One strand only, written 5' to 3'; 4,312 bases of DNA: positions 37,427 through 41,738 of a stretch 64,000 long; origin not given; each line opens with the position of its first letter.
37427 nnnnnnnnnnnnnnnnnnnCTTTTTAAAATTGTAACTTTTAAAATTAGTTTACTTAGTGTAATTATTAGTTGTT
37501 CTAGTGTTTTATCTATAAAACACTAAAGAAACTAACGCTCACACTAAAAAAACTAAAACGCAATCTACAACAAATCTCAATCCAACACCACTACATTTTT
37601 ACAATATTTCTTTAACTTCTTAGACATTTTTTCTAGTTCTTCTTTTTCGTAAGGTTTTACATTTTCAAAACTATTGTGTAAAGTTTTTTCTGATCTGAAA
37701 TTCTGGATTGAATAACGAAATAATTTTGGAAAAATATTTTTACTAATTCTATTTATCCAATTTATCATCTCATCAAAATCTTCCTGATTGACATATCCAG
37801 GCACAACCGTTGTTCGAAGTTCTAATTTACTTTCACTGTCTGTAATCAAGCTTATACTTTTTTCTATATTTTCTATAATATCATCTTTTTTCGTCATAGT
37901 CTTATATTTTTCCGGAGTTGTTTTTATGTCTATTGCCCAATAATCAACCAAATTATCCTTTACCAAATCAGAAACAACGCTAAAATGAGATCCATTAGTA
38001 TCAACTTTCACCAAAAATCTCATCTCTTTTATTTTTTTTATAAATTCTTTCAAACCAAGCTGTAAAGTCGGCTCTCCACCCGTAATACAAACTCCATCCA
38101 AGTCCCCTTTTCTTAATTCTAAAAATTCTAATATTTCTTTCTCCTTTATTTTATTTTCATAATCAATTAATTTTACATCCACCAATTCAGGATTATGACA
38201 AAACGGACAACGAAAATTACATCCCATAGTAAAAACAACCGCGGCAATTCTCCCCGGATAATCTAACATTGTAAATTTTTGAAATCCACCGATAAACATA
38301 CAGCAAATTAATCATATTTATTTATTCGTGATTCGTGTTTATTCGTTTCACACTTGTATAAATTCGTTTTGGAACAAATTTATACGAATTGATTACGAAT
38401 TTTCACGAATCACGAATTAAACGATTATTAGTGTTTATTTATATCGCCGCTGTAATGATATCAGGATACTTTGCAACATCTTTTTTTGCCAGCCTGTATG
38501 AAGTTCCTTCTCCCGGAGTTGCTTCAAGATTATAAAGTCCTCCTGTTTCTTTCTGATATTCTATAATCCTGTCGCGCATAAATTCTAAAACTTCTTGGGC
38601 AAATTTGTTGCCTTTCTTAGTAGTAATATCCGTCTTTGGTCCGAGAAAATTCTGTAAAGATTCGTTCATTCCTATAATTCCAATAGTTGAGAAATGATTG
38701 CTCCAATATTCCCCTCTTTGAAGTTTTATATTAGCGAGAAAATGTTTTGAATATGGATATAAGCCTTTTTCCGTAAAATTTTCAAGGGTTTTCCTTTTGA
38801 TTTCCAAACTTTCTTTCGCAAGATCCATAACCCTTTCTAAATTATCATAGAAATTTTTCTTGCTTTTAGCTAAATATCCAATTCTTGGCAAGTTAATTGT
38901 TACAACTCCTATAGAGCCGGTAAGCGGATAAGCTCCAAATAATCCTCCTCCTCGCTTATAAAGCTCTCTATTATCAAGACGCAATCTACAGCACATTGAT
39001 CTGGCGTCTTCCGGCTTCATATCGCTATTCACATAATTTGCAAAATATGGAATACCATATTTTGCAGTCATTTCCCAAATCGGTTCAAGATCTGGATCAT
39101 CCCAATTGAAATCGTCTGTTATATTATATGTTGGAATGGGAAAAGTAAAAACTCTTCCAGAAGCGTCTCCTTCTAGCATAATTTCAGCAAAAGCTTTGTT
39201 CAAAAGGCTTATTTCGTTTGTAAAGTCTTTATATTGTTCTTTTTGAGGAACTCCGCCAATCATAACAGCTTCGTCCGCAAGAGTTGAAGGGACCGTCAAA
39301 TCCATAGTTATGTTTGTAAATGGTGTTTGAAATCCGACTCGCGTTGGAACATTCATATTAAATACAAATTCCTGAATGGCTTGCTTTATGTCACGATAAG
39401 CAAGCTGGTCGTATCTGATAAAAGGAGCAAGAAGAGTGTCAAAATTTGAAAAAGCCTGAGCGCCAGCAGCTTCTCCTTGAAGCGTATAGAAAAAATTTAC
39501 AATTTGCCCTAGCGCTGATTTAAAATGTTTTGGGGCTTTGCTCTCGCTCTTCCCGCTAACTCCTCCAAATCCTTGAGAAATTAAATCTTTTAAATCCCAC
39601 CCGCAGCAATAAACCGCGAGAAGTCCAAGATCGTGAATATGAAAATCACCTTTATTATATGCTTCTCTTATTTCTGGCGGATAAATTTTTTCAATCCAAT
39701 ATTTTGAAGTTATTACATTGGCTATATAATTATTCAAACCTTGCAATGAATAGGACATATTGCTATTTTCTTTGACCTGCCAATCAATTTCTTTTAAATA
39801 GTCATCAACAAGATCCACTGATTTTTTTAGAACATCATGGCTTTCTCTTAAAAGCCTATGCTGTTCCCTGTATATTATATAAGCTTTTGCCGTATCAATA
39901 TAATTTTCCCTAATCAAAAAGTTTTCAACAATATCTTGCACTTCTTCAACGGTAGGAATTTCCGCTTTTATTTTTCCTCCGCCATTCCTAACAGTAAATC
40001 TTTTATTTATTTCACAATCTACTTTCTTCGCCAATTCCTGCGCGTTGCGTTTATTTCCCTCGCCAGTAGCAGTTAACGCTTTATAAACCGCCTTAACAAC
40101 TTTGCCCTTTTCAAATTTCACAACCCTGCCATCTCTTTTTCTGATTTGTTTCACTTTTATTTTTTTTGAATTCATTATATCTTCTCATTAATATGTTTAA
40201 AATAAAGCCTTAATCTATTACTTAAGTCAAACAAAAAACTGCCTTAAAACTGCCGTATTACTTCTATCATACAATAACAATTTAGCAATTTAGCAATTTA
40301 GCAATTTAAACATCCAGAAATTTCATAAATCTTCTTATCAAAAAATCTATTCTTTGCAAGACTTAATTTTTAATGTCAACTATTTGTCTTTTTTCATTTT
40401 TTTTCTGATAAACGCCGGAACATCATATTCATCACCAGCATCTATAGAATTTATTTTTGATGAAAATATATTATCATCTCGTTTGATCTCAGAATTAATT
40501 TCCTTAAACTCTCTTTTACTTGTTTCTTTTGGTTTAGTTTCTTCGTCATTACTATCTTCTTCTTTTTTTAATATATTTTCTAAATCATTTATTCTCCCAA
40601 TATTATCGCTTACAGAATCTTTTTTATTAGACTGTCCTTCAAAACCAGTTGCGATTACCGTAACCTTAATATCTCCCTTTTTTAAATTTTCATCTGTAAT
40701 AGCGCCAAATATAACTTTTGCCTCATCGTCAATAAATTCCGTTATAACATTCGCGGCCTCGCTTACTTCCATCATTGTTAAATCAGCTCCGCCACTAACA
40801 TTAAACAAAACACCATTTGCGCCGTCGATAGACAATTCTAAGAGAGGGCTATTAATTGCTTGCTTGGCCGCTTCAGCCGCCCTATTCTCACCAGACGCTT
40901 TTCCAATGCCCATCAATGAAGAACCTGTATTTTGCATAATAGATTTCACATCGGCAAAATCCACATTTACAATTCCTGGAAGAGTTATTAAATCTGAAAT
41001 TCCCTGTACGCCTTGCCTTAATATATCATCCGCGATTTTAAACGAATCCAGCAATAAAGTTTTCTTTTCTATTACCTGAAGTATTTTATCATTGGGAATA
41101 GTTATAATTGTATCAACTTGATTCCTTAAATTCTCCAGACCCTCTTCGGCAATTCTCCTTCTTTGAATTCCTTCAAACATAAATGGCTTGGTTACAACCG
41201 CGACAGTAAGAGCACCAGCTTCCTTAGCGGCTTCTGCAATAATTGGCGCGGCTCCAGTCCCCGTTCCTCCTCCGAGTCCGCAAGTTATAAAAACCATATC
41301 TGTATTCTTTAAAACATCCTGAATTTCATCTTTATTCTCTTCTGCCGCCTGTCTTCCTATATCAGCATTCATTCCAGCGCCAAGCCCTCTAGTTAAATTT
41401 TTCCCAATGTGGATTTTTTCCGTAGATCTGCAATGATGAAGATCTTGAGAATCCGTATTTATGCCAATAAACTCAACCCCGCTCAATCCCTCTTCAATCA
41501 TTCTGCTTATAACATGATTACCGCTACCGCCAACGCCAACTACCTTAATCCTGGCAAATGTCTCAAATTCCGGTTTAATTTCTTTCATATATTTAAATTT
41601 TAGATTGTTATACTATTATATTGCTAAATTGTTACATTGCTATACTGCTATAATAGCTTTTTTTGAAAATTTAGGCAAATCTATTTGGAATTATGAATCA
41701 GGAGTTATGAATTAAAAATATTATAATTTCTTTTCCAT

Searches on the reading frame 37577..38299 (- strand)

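Call 21: search_protein_families(library=pfam, proteins=[window:37577-38299:-], max_evalue=0.0001)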
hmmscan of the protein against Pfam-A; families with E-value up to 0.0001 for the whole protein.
window:37577-38299:- (240 aa): 2 families
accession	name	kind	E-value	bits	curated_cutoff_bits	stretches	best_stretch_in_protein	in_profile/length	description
PF04055.27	Radical_SAM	-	4.8e-21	76.1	29.5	1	21-182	1-166/166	Radical SAM superfamily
PF13353.11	Fer4_12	-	4.1e-11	43.8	22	1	20-133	8-121/137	4Fe-4S single cluster domain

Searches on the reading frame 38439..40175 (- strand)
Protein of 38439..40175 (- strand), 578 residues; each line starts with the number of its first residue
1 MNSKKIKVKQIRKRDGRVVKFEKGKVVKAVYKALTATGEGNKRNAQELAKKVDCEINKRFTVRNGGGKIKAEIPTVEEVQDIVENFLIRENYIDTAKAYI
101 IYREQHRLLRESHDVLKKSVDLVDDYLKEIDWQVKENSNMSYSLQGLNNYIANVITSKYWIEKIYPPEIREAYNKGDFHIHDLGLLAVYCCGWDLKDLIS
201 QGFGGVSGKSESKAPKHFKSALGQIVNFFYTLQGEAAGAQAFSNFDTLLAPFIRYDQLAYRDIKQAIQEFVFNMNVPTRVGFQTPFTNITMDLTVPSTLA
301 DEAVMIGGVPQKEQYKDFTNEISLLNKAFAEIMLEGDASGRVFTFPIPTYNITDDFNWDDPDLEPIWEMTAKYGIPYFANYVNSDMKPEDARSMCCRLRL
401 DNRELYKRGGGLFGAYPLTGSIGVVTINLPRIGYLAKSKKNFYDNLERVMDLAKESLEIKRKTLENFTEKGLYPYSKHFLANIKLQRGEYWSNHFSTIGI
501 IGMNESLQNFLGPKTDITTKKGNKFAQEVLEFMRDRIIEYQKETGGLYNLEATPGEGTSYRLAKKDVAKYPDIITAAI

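Call 21: search_protein_families(library=pfam, proteins=[window:38439-40175:-], max_evalue=0.0001)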
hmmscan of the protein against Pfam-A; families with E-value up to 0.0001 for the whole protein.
window:38439-40175:- (578 aa): 2 families
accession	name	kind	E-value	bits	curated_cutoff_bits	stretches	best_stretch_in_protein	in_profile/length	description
PF13597.11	NRDD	-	6.5e-144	481.1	26.2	1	136-575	1-435/562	Anaerobic ribonucleoside-triphosphate reductase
PF03477.21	ATP-cone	-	4.1e-17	62.9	25.8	1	10-107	2-87/88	ATP cone domain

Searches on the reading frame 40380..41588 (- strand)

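Call 21: search_protein_families(library=pfam, proteins=[window:40380-41588:-], max_evalue=0.0001)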
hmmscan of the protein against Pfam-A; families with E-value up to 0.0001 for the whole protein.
window:40380-41588:- (402 aa): 2 families
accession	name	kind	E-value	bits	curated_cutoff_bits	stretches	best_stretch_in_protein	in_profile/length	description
PF00091.31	Tubulin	-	1.6e-49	169.3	33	1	13-173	1-189/190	Tubulin/FtsZ family, GTPase domain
PF12327.13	FtsZ_C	-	3.8e-34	117.3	27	1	222-317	1-95/95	FtsZ family, C-terminal domain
